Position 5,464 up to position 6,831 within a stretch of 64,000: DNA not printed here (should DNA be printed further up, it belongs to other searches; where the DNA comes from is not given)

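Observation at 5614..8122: Three-gene coupled operon: ParA-type ATPase fused to a CBM48 glycogen-binding domain, a Walker-A-less ParA paralogue and an unknown 196-aa protein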

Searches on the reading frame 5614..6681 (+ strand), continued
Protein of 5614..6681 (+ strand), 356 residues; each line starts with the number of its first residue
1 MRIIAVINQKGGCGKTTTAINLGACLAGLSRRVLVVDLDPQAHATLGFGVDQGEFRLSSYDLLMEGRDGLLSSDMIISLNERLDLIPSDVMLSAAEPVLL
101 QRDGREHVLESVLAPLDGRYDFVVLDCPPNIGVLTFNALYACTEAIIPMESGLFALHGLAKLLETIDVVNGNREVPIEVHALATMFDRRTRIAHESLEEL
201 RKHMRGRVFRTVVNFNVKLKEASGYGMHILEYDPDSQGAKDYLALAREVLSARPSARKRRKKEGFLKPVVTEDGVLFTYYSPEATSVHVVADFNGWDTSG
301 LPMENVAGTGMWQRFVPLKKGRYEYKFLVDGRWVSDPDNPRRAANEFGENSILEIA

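Call 16: find_encoding_contigs(protein=P0002, flank=6000, max_places=2)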
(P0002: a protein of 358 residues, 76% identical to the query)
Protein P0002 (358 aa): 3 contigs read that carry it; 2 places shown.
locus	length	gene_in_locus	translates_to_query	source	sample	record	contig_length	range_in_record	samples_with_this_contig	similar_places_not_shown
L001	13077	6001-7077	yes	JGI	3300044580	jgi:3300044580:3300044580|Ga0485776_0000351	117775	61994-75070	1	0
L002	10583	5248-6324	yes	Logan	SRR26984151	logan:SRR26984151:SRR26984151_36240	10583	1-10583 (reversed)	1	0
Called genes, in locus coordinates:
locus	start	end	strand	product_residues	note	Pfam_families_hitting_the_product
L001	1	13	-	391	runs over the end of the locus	PF00437:T2SSE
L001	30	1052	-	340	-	PF00154:RecA_N, PF06745:ATPase (weak), PF08423:Rad51, PF27531:MT3502_N (weak), PF21096:RecA_C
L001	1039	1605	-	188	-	PF13563:2_5_RNA_ligase2, PF02834:LigT_PEase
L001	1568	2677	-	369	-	PF00994:MoCF_biosynth, PF02464:CinA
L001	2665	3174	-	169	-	PF04608:PgpA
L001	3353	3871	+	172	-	-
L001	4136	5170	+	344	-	PF05736:OprF, PF13505:OMP_b-brl, PF00691:OmpA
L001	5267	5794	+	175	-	PF02915:Rubrerythrin (faint)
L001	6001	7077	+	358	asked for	PF00142:Fer4_NifH (weak), PF01656:CbiA, PF06564:CBP_BcsQ, PF09140:MipZ (weak), PF10609:ParA (faint), PF13614:AAA_31, PF02922:CBM_48, PF16561:AMPK1_CBM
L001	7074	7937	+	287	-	-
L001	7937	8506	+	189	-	-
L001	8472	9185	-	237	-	PF00497:SBP_bac_3, PF10613:Lig_chan-Glu_bd (faint)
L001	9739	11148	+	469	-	PF12913:SH3_6, PF00877:NLPC_P60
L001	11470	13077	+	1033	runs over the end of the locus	PF08447:PAS_3, PF13426:PAS_9, PF08447:PAS_3, PF00989:PAS, PF08447:PAS_3, PF08448:PAS_4, PF13426:PAS_9, PF02518:HATPase_c, +7 more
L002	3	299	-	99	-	?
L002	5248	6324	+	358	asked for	PF00142:Fer4_NifH (weak), PF01656:CbiA, PF06564:CBP_BcsQ, PF09140:MipZ (weak), PF10609:ParA (faint), PF13614:AAA_31, PF02922:CBM_48, PF16561:AMPK1_CBM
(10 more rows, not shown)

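Call 17: find_encoding_contigs(protein=P0012, flank=6000, max_places=2)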
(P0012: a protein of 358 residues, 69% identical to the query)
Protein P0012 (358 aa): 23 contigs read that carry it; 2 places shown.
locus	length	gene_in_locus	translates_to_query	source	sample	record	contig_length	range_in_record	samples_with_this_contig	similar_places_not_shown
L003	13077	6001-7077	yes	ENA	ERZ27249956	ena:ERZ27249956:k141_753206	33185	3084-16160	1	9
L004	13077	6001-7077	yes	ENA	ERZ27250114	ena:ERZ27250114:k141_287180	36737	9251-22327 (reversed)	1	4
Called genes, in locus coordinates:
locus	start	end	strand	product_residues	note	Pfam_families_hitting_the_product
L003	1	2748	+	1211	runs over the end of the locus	PF00990:GGDEF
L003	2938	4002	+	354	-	PF05736:OprF (weak), PF13505:OMP_b-brl, PF00691:OmpA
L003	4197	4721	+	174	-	PF02915:Rubrerythrin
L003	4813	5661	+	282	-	PF03618:Kinase-PPPase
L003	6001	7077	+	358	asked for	PF00142:Fer4_NifH (weak), PF01656:CbiA, PF02374:ArsA_ATPase (weak), PF06564:CBP_BcsQ, PF10609:ParA, PF13614:AAA_31, PF02922:CBM_48, PF16561:AMPK1_CBM, +1 more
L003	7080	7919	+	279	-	-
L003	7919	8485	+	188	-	-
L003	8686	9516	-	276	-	PF00497:SBP_bac_3, PF10613:Lig_chan-Glu_bd (weak)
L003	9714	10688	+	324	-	PF04015:DUF362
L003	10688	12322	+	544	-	PF12801:Fer4_5, PF13484:Fer4_16 (faint), PF12798:Fer4_3 (faint), PF12837:Fer4_6 (faint), PF13183:Fer4_8 (faint), PF12801:Fer4_5 (weak), PF00037:Fer4 (weak), PF12838:Fer4_7 (weak), +5 more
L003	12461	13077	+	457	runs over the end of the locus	PF12913:SH3_6, PF00877:NLPC_P60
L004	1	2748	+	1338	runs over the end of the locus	PF00990:GGDEF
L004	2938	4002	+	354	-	PF05736:OprF (weak), PF13505:OMP_b-brl, PF00691:OmpA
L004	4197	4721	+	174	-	PF02915:Rubrerythrin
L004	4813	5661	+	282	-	PF03618:Kinase-PPPase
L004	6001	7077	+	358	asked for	PF00142:Fer4_NifH (weak), PF01656:CbiA, PF02374:ArsA_ATPase (weak), PF06564:CBP_BcsQ, PF10609:ParA, PF13614:AAA_31, PF02922:CBM_48, PF16561:AMPK1_CBM, +1 more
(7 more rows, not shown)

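Call 18: find_encoding_contigs(protein=P0077, flank=6000, max_places=1)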
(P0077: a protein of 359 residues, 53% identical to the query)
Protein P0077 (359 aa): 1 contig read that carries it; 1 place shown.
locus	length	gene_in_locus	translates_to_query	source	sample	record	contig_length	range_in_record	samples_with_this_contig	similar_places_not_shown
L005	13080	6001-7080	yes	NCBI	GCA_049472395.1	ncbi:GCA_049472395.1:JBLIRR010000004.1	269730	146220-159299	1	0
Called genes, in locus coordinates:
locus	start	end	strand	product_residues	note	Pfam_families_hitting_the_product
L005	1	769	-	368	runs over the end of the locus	PF01075:Glyco_transf_9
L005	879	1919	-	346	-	PF04007:DUF354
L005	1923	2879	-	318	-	PF00535:Glycos_transf_2, PF13641:Glyco_tranf_2_3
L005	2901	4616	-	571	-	PF02366:PMT, PF13231:PMT_2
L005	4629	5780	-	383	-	PF02350:Epimerase_2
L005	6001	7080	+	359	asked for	PF00142:Fer4_NifH (weak), PF01656:CbiA, PF02374:ArsA_ATPase (faint), PF06564:CBP_BcsQ (weak), PF10609:ParA (weak), PF13614:AAA_31, PF02922:CBM_48, PF16561:AMPK1_CBM, +1 more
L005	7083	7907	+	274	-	-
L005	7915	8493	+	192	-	-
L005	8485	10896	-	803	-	PF00912:Transgly, PF00905:Transpeptidase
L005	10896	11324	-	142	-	PF05168:HEPN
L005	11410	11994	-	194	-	PF04055:Radical_SAM, PF13353:Fer4_12 (weak)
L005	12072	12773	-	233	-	-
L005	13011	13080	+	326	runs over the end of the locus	-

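Call 19: find_encoding_contigs(protein=P0097, flank=6000, max_places=1)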
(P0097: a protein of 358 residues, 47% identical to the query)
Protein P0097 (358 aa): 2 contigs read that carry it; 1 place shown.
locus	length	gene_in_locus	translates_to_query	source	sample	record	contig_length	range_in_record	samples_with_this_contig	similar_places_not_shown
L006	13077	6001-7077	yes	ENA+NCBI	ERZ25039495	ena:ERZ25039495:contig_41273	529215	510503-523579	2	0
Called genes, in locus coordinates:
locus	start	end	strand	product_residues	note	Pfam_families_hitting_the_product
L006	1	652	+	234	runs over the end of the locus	PF00005:ABC_tran, PF13304:AAA_21 (faint)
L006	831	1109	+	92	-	-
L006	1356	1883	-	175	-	PF01625:PMSR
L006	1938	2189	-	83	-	-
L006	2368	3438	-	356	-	PF00672:HAMP, PF00512:HisKA, PF02518:HATPase_c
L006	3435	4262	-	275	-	PF00072:Response_reg, PF00486:Trans_reg_C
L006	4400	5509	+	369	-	PF01625:PMSR, PF01641:SelR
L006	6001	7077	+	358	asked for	PF01656:CbiA, PF06564:CBP_BcsQ, PF09140:MipZ, PF10609:ParA, PF13614:AAA_31, PF02922:CBM_48, PF16561:AMPK1_CBM, PF22058:X25_BaPul_like, +2 more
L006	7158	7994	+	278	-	-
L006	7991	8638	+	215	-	-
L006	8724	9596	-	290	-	PF00892:EamA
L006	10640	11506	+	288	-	PF00691:OmpA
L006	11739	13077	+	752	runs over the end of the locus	-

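Call 20: find_encoding_contigs(protein=P0101, flank=6000, max_places=1)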
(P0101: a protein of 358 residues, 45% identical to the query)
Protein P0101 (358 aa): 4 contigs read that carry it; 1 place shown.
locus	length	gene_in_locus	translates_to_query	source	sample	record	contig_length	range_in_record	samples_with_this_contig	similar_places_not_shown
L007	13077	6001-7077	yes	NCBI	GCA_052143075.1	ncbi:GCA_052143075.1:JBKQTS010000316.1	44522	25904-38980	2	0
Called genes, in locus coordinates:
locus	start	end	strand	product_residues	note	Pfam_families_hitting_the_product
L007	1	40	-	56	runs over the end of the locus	-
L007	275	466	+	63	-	-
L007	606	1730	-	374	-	PF12698:ABC2_membrane_3, PF01061:ABC2_membrane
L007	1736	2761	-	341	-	PF00005:ABC_tran, PF13304:AAA_21 (faint), PF13732:DrrA1-3_C (weak)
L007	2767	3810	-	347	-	PF25919:BSH_CusB (faint), PF25917:BSH_RND, PF25973:BSH_CzcB (weak), PF25954:Beta-barrel_RND_2 (faint)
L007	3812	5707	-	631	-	PF00376:MerR, PF13411:MerR_1, PF09278:MerR-DNA-bind (weak), PF07739:TipAS (faint), PF04072:LCM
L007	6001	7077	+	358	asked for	PF00142:Fer4_NifH (weak), PF01656:CbiA, PF06564:CBP_BcsQ, PF09140:MipZ, PF10609:ParA, PF13614:AAA_31, PF02922:CBM_48, PF16561:AMPK1_CBM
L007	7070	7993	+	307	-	-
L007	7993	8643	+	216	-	-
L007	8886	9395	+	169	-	PF00578:AhpC-TSA, PF08534:Redoxin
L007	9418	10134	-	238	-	PF00106:adh_short, PF01370:Epimerase (weak), PF13561:adh_short_C2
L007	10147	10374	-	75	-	PF19807:DUF6290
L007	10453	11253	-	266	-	PF00809:Pterin_bind, PF03599:CdhD (weak)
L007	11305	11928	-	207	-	PF02607:B12-binding_2, PF02310:B12-binding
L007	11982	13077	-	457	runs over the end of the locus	PF01208:URO-D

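Call 21: find_encoding_contigs(protein=P0118, flank=6000, max_places=1)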
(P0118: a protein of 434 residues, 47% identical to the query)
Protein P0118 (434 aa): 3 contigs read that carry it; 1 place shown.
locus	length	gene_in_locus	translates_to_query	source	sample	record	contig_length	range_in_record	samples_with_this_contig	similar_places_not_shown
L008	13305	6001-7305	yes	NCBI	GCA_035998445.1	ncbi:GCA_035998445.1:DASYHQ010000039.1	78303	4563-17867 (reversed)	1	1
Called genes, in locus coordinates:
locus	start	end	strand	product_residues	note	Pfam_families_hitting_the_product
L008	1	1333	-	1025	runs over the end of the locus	PF13606:Ank_3 (faint), PF12796:Ank_2, PF12796:Ank_2 (weak), PF13857:Ank_5 (weak), PF12796:Ank_2, PF13637:Ank_4, PF00023:Ank, PF13857:Ank_5 (weak), +2 more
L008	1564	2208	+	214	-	PF00075:RNase_H, PF13456:RVT_3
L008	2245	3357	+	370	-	PF01408:GFO_IDH_MocA, PF02894:GFO_IDH_MocA_C, PF22725:GFO_IDH_MocA_C3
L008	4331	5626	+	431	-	PF01073:3Beta_HSD, PF01370:Epimerase, PF02719:Polysacc_synt_2, PF04321:RmlD_sub_bind, PF16363:GDP_Man_Dehyd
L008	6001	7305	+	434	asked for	PF00142:Fer4_NifH (weak), PF01656:CbiA, PF06564:CBP_BcsQ, PF09140:MipZ (faint), PF10609:ParA (weak), PF13614:AAA_31, PF02922:CBM_48 (weak), PF16561:AMPK1_CBM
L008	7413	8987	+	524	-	-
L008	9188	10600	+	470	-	PF00890:FAD_binding_2 (weak), PF01134:GIDA (faint), PF01262:AlaDh_PNT_C (faint), PF07992:Pyr_redox_2, PF12831:FAD_oxidored, PF13738:Pyr_redox_3 (weak), PF00070:Pyr_redox, PF02852:Pyr_redox_dim, +4 more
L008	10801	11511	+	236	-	-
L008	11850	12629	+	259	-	-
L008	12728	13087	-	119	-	-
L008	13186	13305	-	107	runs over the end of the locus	-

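Call 42: find_related_loci(query=A3, collection=genome_contigs, flank=4000)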
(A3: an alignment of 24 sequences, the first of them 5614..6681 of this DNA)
Query A3 (356 aa) in genome_contigs; peptide patterns used: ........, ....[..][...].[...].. (x = any residue, [..] = any of these).
600 stretches matched a pattern (row limit reached: there are more); 599 encode a relative of the query (tblastn E <= 1e-3); the best 80 are kept; 80 distinct loci.
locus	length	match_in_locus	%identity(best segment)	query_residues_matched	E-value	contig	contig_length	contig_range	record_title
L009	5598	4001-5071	51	1-355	3e-118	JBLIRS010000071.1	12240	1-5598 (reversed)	MAG: bacterium isolate MF1_201704_bin_296 MF1_201704_bin_296_scaffold_71, whole genome shotgun sequence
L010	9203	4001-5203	39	1-355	1e-90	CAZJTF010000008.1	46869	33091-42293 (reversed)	MAG TPA_asm: uncultured Planctomycetales bacterium isolate binchicken_co235_68 genome assembly, contig: NODE_1827_length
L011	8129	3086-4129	44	1-353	3e-89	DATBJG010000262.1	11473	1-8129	MAG TPA_asm: Vicinamibacterales bacterium isolate SMAG_U3914 k141_355374, whole genome shotgun sequence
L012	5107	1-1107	42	1-355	3e-86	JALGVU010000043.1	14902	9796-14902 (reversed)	MAG: bacterium isolate Meg19_46_Bin_182 Meg19_46_Bin_182_scaffold_5249, whole genome shotgun sequence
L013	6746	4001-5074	42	1-353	1e-81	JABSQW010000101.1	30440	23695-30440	MAG: Myxococcales bacterium isolate DT_70 DT-Myxococcota-2_scaffold_101, whole genome shotgun sequence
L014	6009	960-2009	38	1-355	3e-81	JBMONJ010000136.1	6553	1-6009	MAG: Candidatus Omnitrophota bacterium isolate Betzabe_MAG073 MAG073_136, whole genome shotgun sequence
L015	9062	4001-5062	38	1-355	2e-81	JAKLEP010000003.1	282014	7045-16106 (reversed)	MAG: Candidatus Omnitrophota bacterium isolate RA.bin136 RA.bin136_3, whole genome shotgun sequence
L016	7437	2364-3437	39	1-355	7e-78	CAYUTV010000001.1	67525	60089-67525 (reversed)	MAG TPA_asm: uncultured Planctomycetia bacterium isolate binchicken_co16_157 genome assembly, contig: NODE_708_length_67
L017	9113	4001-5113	37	1-356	3e-77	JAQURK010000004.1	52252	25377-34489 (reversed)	MAG: Candidatus Omnitrophota bacterium isolate STD1_71 NODE_1221_length_52252_cov_3.883108_Sandtown_D1, whole genome sho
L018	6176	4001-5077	41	1-353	3e-76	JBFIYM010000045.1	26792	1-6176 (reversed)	MAG: Myxococcota bacterium isolate Mix_sand14.2021.12.G.35 k141_1211936_length_26792_cov_12.5977, whole genome shotgun s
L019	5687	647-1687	38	1-355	1e-75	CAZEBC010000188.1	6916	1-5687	MAG TPA_asm: uncultured bacterium isolate binchicken_co107_64 genome assembly, contig: NODE_23058_length_6916_cov_10.221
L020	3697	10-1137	35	31-356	2e-74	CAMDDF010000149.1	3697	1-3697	MAG: Candidatus Kuenenia stuttgartiensis isolate MiH-14oct19-120 genome assembly, contig: MiH-14oct19-C61893, whole geno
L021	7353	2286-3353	41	1-355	4e-73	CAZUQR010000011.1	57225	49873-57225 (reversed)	MAG TPA_asm: uncultured Planctomycetia bacterium isolate binchicken_co34_570 genome assembly, contig: NODE_674_length_57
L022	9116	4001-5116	37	1-356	4e-72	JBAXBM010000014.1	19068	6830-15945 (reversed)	MAG: Candidatus Omnitrophota bacterium isolate ELA167 MAG167_14, whole genome shotgun sequence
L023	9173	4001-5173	34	1-355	8e-72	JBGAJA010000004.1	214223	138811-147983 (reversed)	MAG: Candidatus Omnitrophota bacterium isolate MAG_AAO_H125.54 AAOH125-54_opera_contig_294, whole genome shotgun sequenc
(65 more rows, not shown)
